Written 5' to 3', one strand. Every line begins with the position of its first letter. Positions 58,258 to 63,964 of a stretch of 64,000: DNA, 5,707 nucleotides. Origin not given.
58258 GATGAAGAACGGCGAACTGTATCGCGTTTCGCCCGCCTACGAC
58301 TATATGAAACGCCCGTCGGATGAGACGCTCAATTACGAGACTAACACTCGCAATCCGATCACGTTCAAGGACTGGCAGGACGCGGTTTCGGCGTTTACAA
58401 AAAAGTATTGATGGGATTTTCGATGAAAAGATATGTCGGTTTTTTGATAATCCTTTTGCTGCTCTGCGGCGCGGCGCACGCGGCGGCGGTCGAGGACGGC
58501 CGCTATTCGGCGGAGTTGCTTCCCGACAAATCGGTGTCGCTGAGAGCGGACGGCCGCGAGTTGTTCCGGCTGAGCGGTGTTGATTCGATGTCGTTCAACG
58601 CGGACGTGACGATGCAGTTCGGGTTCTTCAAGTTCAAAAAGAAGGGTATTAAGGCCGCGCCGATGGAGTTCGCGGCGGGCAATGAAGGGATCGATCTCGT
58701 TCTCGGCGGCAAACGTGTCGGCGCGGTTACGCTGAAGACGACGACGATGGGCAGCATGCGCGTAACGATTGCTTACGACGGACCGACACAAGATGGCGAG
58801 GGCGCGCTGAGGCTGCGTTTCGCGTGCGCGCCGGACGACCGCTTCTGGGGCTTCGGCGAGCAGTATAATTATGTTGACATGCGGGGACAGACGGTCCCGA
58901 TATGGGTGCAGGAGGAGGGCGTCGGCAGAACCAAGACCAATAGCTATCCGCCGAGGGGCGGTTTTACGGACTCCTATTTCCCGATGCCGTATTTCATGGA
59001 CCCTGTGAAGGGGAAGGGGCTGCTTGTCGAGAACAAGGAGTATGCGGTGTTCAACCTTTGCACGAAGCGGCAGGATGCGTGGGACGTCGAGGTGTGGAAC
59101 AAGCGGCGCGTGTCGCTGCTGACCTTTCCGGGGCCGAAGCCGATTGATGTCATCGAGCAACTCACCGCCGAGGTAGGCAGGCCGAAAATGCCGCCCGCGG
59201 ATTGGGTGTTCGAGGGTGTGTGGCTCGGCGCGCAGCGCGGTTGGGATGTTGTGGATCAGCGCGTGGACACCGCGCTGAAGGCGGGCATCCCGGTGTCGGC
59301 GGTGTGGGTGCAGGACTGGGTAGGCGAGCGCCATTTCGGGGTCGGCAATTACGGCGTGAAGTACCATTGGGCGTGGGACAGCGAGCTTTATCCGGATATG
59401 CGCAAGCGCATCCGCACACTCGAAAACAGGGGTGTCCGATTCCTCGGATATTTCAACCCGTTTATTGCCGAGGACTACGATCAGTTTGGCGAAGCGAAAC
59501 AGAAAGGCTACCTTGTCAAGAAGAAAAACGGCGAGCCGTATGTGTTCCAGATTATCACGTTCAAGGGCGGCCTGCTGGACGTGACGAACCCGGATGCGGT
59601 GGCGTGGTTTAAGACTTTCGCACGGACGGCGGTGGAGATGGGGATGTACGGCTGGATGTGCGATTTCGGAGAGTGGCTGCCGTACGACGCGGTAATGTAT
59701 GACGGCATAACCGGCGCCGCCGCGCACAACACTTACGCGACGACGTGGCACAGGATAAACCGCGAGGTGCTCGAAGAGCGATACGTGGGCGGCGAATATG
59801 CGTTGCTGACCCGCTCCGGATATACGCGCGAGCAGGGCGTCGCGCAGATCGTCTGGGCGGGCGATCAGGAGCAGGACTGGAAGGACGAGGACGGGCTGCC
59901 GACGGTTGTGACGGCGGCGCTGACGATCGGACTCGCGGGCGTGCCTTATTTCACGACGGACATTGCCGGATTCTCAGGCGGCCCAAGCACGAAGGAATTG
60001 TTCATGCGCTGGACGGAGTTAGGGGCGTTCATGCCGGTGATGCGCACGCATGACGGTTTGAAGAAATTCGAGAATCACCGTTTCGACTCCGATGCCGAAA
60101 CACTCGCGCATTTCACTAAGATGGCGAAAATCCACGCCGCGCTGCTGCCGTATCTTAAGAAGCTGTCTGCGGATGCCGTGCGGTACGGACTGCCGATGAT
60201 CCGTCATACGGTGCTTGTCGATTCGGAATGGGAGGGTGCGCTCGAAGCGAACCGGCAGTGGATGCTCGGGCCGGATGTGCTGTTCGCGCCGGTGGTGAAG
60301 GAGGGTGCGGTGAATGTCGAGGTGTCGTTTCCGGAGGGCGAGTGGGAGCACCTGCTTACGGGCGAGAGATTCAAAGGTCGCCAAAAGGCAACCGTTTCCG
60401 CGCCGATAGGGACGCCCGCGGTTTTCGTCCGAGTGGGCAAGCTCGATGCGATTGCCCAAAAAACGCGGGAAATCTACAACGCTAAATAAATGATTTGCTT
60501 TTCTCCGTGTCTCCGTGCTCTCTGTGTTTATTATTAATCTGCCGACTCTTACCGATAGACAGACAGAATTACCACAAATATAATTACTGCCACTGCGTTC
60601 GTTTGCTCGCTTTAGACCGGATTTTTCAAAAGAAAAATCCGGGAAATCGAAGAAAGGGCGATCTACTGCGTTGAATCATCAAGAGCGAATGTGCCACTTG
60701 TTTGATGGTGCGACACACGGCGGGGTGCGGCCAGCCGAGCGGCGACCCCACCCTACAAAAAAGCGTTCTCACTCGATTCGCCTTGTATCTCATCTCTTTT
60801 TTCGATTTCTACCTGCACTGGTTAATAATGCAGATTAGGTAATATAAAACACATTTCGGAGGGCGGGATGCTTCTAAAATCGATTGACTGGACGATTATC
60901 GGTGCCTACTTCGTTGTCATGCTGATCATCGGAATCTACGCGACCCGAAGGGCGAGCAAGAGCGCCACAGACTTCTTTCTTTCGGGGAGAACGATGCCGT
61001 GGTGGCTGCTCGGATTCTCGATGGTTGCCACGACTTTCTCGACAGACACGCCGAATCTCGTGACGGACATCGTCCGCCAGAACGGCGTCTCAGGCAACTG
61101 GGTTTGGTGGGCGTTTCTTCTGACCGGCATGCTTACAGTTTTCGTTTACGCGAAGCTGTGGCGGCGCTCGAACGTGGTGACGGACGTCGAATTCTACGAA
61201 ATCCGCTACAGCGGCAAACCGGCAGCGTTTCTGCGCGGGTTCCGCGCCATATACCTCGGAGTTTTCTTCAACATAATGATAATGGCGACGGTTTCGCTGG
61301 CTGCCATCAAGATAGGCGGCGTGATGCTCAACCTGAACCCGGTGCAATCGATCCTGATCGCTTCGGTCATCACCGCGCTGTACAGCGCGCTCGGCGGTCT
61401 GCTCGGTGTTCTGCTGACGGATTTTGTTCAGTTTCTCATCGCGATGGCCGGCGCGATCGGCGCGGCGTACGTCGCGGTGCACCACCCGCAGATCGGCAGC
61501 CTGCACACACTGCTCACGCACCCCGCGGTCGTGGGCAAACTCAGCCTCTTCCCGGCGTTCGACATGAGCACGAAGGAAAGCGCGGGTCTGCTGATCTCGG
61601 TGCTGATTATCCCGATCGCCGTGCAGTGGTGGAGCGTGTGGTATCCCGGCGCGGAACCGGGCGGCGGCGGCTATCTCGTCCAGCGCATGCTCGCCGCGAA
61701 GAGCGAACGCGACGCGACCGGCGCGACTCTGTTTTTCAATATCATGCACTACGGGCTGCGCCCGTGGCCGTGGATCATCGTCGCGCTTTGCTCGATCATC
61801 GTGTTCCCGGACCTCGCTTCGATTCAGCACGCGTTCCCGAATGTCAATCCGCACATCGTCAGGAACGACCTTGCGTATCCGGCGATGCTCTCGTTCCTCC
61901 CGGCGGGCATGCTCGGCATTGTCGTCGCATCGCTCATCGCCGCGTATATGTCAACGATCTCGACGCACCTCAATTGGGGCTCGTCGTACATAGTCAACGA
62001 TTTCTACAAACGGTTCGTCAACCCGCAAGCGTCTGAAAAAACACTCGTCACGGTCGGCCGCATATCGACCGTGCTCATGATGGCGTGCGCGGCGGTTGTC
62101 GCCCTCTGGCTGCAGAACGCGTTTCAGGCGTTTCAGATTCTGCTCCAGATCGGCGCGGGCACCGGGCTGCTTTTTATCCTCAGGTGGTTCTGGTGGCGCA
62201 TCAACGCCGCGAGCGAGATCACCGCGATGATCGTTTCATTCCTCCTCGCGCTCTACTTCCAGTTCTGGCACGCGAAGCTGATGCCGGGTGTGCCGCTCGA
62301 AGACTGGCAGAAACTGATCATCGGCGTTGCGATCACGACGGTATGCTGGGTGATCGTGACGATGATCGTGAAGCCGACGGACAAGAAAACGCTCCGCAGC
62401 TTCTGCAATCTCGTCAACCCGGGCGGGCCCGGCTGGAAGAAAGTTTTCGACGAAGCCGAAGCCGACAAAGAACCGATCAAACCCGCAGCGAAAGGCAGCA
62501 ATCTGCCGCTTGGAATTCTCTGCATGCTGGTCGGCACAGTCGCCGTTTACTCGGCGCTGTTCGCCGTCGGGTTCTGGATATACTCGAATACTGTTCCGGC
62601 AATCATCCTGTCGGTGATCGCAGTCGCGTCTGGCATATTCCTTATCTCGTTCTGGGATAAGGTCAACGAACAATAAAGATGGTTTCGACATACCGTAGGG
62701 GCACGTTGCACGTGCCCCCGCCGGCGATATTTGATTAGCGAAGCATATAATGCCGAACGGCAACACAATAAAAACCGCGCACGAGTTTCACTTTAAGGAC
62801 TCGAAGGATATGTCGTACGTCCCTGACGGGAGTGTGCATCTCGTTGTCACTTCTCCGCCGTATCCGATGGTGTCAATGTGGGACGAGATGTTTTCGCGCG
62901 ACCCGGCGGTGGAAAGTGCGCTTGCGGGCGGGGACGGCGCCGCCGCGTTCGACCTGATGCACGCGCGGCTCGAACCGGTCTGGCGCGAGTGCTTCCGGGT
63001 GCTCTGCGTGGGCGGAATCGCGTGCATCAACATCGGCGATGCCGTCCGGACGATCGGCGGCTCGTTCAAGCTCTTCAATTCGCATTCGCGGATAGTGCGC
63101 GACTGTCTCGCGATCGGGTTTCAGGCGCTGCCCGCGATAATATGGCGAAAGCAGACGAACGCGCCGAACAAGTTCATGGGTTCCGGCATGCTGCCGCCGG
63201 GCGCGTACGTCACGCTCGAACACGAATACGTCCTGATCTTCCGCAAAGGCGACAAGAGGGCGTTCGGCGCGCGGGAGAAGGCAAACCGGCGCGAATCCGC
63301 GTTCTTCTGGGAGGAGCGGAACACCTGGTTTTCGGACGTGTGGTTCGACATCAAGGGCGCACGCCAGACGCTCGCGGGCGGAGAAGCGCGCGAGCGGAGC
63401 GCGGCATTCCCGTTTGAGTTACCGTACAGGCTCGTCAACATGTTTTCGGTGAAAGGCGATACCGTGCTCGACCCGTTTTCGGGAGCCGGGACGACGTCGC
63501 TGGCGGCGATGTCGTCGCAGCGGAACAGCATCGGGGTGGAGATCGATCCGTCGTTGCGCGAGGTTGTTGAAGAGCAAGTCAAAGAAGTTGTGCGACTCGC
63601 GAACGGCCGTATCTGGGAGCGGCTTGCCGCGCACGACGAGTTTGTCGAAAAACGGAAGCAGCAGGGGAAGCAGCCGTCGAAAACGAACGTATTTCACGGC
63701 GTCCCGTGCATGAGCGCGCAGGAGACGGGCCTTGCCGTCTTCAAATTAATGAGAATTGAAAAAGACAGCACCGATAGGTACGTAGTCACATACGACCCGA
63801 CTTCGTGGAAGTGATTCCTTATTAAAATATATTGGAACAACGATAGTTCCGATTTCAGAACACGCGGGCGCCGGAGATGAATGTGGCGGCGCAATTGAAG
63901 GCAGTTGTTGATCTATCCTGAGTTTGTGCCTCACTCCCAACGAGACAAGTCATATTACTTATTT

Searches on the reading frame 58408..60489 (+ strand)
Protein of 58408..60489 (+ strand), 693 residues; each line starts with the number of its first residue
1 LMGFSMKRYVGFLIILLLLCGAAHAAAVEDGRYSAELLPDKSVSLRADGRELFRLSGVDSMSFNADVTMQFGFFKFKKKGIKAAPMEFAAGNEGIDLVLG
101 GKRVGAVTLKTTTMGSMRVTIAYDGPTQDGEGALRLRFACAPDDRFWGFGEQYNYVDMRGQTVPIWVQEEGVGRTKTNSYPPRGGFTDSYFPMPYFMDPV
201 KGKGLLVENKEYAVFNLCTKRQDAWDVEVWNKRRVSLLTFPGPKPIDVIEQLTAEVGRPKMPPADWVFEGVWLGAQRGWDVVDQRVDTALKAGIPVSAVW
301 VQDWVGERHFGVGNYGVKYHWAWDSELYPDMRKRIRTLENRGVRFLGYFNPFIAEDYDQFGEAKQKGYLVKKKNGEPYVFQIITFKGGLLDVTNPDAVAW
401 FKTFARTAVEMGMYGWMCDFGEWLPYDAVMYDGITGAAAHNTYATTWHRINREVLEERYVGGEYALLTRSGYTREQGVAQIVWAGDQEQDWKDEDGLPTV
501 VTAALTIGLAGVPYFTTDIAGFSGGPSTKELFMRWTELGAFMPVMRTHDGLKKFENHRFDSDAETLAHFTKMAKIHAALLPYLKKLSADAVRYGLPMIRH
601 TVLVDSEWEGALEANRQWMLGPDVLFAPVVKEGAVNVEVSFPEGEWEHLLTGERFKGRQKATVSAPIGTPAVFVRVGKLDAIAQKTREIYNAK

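Call 16: search_protein_families(library=pfam, proteins=[window:58408-60489:+], max_evalue=0.001)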
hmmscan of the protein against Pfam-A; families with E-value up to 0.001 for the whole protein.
window:58408-60489:+ (693 aa): 3 families
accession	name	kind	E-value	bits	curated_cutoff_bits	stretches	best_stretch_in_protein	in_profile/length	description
PF01055.32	Glyco_hydro_31_2nd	-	8.5e-52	176.9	23.5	1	265-583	6-325/328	Glycosyl hydrolases family 31 TIM-barrel domain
PF21365.3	Glyco_hydro_31_3rd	-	5.2e-14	52.9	24.4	1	594-678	1-85/87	Glycosyl hydrolase family 31 C-terminal domain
PF13802.12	Gal_mutarotas_2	-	0.0001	23.1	27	1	106-177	96-153/184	Glycosyl hydrolase 31 N-terminal galactose mutarotase-like domain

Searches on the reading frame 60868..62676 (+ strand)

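Call 25: search_protein_families(library=pfam, proteins=[window:60868-62676:+], max_evalue=0.001)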
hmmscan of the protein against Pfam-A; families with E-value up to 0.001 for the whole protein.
window:60868-62676:+ (602 aa): 1 family
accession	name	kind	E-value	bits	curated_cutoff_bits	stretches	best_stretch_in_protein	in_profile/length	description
PF00474.23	SSF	-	3.1e-32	112.4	22.8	1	36-456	1-405/406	Sodium:solute symporter family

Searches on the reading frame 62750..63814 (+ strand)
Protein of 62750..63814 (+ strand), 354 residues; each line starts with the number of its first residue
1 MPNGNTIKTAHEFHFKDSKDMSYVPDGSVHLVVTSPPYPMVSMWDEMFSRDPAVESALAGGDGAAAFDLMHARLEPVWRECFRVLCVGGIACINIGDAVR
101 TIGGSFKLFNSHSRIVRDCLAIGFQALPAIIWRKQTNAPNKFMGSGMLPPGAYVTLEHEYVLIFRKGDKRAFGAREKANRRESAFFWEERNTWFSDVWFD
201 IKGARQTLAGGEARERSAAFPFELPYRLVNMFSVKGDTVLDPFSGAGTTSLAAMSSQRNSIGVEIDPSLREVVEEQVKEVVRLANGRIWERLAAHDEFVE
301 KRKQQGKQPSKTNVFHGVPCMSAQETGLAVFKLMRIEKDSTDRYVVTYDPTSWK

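Call 25: search_protein_families(library=pfam, proteins=[window:62750-63814:+], max_evalue=0.001)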
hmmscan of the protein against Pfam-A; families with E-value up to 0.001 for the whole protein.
window:62750-63814:+ (354 aa): 1 family
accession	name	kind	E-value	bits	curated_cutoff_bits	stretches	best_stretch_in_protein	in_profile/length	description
PF01555.25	N6_N4_Mtase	-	5e-38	131.7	26.7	1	29-273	1-219/221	DNA methylase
